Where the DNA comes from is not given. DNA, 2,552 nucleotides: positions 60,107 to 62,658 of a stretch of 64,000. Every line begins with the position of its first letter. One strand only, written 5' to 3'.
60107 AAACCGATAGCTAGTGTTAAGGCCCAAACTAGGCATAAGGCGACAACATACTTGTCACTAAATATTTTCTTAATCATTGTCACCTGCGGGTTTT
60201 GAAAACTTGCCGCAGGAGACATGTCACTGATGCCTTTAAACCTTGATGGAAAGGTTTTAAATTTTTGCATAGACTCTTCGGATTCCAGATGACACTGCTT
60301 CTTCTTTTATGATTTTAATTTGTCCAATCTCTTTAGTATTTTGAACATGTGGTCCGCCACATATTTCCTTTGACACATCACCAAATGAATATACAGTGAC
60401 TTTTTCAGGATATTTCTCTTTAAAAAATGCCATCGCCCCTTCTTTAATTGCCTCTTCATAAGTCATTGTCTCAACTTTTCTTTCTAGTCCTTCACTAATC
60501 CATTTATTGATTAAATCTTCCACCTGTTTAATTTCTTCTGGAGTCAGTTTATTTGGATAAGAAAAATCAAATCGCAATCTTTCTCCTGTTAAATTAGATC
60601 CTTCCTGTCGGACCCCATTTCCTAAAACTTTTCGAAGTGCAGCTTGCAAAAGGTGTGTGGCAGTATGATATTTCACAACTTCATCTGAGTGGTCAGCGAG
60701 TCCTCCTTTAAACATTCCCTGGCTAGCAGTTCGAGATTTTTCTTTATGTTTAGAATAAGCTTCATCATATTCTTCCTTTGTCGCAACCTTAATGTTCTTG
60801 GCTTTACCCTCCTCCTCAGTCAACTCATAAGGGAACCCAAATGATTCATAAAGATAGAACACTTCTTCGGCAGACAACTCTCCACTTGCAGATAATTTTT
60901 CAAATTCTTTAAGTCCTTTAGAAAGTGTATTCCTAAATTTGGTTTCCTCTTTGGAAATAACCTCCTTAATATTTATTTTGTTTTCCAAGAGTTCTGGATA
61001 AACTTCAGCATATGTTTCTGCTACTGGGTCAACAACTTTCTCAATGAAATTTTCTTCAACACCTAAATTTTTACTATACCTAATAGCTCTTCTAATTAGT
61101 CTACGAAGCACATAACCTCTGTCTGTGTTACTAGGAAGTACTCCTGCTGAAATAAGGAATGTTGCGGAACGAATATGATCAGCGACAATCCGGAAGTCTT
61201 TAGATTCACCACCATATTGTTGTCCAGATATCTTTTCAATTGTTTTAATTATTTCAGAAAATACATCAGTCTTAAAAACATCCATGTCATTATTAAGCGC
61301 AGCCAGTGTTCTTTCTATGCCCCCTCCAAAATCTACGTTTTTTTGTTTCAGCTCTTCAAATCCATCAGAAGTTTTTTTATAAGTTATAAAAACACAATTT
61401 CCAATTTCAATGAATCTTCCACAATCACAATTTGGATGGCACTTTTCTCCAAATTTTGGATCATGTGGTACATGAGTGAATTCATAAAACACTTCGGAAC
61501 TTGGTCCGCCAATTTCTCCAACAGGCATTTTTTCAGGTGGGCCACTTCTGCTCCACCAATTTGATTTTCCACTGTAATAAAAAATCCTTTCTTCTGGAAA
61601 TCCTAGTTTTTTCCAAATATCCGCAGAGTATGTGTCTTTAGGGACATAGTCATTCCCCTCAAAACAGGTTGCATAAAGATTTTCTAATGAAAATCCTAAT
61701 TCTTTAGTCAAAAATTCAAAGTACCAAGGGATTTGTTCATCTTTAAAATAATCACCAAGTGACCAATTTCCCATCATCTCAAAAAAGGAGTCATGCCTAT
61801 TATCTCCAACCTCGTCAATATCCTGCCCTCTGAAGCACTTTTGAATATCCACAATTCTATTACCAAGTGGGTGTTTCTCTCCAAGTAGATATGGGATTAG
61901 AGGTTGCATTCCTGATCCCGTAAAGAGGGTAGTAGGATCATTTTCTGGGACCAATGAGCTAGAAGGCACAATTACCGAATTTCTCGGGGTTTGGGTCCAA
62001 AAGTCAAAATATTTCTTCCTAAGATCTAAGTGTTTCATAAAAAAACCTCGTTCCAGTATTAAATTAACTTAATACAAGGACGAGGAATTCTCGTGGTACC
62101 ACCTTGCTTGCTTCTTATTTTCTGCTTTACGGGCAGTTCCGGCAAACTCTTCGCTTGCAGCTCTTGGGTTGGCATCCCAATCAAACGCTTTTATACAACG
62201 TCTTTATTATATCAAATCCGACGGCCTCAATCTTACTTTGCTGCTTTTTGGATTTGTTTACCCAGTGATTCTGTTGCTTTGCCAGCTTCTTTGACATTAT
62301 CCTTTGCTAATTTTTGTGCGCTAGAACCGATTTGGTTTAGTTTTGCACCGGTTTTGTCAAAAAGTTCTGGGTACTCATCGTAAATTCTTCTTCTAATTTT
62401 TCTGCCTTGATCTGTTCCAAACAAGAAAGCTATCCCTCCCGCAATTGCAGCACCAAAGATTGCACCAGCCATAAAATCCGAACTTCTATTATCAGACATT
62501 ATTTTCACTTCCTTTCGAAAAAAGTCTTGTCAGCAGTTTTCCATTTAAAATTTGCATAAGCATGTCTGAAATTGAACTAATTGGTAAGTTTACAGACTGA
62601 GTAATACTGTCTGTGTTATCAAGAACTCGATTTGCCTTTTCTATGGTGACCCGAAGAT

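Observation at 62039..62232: Canonical T-box antiterminator upstream of alaS, specifier unresolved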

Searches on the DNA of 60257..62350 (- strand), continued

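Call 63: search_with_rna_model(model_id=R1, sources=[L001, L002, L003, L004, L005, L006, L007, L008, L009, L010, L011, L012, L013, L014, L015, L016, L017, L018, L019, L020, L021, L022, L023, L024, L025, L026, L027, L028, L029, L030, L031, L032, L033, L034, L035, L036, L037, L038, L039, L040, L041, L042, L043, L044, L045, L046, L047, L048, L049, L050, L051, L052, L053, L054, L055, L056, L057, L058, L059, L060, L061, L062, L063, L064, L065, L066, L067, L068, L069, L070, L071, L072, L073, L074, L075, L076, L077, L078, L079, L080, L083, L084, L086, L087, L088, L089, L090, L091, L092, L093, L094, L095, L096, L097, L098, L099, L100, L101, L102, L103], max_evalue=1)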
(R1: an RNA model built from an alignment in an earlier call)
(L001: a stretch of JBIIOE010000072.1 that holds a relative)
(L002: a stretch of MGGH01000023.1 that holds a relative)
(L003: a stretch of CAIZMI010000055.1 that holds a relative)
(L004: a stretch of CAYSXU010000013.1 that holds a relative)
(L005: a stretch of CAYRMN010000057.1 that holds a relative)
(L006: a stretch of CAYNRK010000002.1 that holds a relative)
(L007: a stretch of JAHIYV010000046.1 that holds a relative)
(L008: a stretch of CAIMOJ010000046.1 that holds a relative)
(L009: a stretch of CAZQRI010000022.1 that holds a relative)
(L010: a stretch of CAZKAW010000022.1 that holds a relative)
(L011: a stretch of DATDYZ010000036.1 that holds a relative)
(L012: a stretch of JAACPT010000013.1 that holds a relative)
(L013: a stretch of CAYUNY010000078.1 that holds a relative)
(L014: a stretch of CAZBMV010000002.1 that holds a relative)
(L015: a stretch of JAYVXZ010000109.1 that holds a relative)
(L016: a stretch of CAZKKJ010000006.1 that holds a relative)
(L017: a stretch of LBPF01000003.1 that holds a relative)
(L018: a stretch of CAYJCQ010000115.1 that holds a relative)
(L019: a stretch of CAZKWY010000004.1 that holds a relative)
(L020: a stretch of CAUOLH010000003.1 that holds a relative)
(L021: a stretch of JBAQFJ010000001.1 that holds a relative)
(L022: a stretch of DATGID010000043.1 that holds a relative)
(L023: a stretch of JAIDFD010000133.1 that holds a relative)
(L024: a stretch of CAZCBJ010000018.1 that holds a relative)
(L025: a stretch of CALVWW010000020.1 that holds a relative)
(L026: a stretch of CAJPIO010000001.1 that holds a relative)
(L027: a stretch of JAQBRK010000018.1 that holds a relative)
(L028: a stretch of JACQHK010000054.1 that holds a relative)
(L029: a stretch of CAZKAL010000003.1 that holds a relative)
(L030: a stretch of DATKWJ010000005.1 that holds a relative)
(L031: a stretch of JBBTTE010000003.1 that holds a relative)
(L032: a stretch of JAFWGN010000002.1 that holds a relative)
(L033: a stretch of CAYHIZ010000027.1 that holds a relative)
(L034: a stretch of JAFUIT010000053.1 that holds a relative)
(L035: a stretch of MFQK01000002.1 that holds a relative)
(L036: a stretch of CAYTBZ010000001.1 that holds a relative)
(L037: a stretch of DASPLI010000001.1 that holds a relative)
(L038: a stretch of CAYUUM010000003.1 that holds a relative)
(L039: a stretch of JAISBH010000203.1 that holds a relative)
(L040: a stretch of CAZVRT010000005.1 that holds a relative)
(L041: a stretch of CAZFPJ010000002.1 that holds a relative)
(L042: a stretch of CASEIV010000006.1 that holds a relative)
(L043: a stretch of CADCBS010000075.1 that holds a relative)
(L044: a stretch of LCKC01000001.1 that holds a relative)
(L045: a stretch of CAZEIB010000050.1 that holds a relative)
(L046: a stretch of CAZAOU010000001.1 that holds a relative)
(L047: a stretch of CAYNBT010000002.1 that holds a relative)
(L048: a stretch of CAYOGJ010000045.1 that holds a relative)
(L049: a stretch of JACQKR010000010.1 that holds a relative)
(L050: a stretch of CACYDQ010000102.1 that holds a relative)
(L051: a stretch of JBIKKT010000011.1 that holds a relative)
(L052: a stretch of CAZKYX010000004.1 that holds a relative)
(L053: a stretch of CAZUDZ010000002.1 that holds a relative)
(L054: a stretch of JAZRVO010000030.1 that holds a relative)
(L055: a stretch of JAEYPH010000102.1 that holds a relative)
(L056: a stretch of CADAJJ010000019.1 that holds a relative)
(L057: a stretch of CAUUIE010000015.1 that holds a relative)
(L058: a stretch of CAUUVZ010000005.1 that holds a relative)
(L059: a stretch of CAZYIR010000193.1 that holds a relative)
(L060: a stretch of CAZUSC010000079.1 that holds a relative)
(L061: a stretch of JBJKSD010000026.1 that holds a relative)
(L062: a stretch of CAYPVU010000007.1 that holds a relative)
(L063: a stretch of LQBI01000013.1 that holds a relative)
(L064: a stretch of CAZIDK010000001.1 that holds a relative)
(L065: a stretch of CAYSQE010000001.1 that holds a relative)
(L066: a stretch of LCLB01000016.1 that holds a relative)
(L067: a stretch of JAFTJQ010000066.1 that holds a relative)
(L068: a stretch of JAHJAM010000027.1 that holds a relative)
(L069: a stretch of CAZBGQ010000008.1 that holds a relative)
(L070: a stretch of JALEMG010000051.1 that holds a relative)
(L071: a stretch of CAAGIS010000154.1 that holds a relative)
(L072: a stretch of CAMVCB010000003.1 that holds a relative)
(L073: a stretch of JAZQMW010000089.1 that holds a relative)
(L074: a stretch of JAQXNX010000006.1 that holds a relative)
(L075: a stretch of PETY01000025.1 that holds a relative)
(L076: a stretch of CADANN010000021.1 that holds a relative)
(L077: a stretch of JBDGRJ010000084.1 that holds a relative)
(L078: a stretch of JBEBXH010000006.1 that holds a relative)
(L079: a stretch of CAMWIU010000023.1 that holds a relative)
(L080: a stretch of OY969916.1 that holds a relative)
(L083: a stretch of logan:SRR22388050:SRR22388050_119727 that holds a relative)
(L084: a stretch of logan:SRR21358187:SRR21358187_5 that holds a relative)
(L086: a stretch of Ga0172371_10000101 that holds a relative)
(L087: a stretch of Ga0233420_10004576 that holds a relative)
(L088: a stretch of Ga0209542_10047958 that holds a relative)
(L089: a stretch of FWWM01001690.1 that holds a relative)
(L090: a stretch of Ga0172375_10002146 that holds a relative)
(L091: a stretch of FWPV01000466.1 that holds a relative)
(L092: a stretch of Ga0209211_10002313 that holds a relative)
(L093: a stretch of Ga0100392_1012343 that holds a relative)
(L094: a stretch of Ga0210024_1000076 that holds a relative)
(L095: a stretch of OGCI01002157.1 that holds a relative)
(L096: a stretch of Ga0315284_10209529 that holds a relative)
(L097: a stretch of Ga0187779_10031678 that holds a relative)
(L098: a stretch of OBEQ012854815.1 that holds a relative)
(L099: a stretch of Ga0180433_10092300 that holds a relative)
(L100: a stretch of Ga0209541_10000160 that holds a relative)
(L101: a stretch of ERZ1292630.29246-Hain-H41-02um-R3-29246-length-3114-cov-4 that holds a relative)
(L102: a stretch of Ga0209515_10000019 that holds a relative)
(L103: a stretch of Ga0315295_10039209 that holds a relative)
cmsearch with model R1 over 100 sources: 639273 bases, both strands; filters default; matches with E-value up to 1: 6.
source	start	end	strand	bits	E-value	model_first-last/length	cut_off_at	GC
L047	2726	2898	+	40.3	1.3e-06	1-124/124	no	0.47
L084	2791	2958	+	34.9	2.3e-05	1-124/124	no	0.46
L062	2790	2925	+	28.7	0.00059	1-124/124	no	0.47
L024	2926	2956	+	16.6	0.36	90-119/124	no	0.58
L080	2788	2823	+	15.7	0.59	85-121/124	no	0.53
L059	3703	3828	+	15.5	0.63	1-124/124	no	0.33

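Call 64: search_with_rna_model(model_id=R1, sources=[window, L104, L105, L106, L107, L108, L109, L110, L111, L112, L113, L114, L115, L116, L117, L118, L119, L120, L121, L122, L123, L124, L125, L126, L127, L128, L129, L130, L131, L132, L133, L134, L135, L136, L137, L138, L139, L140, L141, L142, L143, L144, L145, L146, L147, L148, L149, L150, L151, L152, L153, L154, L155, L156, L157, L158, L159, L160, L161, L162, L163, L164, L165, L166, L167, L168, L169, L170, L171, L172, L173, L174], max_evalue=1)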
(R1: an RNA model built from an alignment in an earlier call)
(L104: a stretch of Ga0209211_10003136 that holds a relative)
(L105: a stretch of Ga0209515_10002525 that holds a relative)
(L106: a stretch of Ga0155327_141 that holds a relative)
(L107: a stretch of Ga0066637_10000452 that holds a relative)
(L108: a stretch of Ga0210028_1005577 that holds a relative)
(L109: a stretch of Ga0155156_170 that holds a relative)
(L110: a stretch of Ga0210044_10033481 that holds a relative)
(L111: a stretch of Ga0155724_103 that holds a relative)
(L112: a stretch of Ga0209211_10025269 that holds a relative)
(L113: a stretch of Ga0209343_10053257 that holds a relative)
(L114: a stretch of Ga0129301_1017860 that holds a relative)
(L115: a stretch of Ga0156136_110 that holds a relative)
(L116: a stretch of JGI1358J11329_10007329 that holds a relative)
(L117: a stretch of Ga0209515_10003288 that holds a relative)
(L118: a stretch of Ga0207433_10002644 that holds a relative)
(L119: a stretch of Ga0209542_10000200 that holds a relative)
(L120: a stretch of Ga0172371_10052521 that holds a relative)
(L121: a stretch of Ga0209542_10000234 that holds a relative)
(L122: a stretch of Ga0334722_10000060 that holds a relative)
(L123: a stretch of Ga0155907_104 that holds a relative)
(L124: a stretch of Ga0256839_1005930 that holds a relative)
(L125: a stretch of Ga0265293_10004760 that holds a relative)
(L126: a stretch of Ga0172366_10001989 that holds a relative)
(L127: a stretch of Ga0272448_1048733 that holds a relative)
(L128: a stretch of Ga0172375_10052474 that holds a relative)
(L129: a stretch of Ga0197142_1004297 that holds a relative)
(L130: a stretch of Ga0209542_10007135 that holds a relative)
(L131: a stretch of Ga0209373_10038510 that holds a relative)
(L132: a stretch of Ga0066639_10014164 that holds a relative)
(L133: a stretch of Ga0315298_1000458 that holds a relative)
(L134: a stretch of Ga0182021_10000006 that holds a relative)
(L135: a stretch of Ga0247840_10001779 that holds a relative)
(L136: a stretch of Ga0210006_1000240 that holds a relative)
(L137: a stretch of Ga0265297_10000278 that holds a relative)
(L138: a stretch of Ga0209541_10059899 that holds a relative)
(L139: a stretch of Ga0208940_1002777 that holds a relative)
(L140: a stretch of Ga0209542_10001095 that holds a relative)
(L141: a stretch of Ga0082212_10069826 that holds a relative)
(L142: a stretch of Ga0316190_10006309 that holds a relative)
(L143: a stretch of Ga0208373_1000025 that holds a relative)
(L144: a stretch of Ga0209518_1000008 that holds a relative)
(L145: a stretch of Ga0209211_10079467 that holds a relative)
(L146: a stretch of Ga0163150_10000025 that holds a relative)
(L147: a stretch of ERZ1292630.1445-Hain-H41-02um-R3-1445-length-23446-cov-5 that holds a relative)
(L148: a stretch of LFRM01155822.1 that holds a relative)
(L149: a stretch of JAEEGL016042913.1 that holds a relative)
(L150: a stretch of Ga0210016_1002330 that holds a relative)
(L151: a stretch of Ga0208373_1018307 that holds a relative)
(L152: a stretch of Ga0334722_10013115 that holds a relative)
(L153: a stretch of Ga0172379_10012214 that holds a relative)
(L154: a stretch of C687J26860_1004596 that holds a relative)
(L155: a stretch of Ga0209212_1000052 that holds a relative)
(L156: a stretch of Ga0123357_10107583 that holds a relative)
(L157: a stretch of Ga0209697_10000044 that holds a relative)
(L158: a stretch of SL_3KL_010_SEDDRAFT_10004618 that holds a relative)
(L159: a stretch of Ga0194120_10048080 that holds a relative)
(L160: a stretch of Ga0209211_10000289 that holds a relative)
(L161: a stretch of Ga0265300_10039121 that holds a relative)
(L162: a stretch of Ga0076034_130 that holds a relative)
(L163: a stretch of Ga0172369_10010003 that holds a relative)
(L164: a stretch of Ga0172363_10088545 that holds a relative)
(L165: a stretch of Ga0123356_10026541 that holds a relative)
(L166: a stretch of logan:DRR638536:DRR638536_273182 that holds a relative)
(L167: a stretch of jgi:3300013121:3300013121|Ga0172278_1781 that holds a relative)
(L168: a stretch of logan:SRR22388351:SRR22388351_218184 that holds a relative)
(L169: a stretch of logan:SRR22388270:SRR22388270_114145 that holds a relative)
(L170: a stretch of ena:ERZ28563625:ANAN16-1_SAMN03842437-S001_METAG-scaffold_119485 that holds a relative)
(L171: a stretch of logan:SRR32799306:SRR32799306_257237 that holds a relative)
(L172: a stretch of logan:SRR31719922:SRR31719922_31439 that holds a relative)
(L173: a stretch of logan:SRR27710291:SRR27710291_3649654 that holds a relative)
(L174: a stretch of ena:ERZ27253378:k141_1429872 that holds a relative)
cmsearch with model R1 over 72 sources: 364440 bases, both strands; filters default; matches with E-value up to 1: 4.
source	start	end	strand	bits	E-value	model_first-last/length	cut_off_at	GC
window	62071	62194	-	164.7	2.3e-35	1-124/124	no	0.47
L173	1292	1451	+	48.5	9.7e-09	1-124/124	no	0.48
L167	1203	1419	+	22.3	0.0099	1-124/124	no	0.46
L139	1418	1447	+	18.4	0.078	90-119/124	no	0.53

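Call 65: search_with_rna_model(model_id=R1, sources=[window, L173, L047, L084, L062, L167], max_evalue=0.01, make_alignment=true, show_alignments=6)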
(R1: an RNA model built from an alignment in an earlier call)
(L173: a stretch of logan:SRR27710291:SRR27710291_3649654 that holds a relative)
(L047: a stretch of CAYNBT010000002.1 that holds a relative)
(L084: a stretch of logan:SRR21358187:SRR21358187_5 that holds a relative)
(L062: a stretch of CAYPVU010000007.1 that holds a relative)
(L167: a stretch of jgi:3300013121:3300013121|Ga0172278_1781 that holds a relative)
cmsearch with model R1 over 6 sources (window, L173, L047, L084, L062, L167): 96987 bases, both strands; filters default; matches with E-value up to 0.01: 6.
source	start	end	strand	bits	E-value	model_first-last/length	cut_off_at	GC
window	62071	62194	-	164.7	6.2e-36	1-124/124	no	0.47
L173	1292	1451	+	48.5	2.6e-09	1-124/124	no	0.48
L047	2726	2898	+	40.3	2e-07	1-124/124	no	0.47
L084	2791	2958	+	34.9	3.4e-06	1-124/124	no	0.46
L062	2790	2925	+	28.7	9e-05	1-124/124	no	0.47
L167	1203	1419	+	22.3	0.0026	1-124/124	no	0.46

Alignment A4: 6 matches aligned to the model, 333 columns, each read 5' to 3' on its own strand. Consensus structure (alignment columns), stored with it:
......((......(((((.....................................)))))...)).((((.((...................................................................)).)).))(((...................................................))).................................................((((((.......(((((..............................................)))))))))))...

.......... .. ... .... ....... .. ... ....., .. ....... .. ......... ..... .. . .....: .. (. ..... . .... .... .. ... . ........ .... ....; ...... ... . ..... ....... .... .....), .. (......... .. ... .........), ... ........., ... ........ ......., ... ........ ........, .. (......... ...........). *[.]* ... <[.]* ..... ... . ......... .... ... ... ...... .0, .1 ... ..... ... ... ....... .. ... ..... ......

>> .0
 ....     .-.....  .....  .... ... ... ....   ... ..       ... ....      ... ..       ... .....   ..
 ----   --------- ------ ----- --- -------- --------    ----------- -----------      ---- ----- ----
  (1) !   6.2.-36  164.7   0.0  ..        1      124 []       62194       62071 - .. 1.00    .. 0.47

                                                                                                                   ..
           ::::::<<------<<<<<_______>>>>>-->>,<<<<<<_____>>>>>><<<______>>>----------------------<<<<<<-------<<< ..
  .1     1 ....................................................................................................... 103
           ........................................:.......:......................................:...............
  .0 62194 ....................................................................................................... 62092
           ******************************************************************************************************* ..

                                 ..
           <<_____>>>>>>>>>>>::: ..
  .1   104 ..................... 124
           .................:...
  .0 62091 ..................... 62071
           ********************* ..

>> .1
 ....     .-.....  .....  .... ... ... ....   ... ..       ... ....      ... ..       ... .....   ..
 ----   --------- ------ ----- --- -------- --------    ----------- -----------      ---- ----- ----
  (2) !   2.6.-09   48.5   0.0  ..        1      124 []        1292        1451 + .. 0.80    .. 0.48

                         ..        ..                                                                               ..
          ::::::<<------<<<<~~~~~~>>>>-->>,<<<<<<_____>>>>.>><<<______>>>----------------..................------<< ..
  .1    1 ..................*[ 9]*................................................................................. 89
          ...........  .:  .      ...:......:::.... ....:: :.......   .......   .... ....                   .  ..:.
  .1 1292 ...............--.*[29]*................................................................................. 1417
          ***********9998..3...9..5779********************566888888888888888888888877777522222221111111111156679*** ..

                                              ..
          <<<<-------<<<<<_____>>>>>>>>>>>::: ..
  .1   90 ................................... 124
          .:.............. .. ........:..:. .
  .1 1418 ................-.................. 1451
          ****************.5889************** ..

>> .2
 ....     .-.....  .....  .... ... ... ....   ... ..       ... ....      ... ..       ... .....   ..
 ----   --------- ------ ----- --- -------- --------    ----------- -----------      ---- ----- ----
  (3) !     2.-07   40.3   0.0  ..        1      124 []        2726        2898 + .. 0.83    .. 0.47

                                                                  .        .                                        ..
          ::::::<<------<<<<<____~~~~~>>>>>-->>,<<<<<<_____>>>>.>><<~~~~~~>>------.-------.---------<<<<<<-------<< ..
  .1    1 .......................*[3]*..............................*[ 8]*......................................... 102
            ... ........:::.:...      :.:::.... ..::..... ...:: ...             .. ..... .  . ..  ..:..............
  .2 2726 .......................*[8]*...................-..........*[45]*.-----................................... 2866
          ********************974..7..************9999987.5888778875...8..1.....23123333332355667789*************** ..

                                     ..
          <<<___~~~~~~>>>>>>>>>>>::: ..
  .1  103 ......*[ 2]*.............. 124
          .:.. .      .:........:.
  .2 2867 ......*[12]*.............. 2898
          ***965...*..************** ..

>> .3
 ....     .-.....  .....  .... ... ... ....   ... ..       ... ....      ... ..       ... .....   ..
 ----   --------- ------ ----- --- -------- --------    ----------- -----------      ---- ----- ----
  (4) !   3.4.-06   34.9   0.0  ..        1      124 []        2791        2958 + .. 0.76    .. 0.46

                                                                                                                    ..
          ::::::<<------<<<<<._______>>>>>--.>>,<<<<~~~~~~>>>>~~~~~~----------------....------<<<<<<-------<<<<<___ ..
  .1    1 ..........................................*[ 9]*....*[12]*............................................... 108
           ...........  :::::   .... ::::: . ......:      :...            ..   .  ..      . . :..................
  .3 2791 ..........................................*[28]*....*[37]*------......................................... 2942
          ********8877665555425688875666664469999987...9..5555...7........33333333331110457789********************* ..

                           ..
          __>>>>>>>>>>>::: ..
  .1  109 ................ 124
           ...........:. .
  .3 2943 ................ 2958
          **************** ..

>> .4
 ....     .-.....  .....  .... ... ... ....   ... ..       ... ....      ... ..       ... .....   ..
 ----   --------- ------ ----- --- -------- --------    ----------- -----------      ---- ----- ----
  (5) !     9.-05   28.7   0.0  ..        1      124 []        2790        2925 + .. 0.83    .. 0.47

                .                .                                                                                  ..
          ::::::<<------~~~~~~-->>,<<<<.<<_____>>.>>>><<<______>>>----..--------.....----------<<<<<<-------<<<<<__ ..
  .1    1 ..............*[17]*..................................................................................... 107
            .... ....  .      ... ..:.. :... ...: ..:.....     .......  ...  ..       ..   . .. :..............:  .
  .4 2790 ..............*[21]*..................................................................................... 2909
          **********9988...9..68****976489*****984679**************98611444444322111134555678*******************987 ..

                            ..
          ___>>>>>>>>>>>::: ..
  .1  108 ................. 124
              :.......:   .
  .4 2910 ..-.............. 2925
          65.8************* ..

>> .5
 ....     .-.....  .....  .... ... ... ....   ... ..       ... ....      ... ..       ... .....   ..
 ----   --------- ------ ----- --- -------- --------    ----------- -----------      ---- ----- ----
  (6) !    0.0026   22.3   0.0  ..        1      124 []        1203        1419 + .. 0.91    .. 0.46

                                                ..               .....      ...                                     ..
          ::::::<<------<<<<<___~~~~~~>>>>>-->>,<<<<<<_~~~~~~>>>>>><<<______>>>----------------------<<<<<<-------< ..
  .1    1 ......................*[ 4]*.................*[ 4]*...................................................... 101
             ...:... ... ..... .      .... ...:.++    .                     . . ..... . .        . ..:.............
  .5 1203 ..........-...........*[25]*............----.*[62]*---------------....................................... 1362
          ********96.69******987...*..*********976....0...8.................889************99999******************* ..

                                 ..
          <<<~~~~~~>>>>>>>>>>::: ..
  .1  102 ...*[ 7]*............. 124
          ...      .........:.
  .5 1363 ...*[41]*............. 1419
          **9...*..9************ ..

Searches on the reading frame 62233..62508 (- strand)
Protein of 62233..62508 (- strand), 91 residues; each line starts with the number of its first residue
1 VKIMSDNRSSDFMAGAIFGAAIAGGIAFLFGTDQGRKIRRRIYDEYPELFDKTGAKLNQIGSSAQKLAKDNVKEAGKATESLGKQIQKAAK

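Call 8: search_protein_families(library=pfam, proteins=[window:62233-62508:-])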
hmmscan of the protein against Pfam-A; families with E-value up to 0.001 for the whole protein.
window:62233-62508:- (91 aa): 1 family
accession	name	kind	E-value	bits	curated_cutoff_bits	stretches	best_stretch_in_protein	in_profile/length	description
PF12732.12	YtxH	-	6.5e-08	33.3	37.5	1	14-85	2-62/71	YtxH-like protein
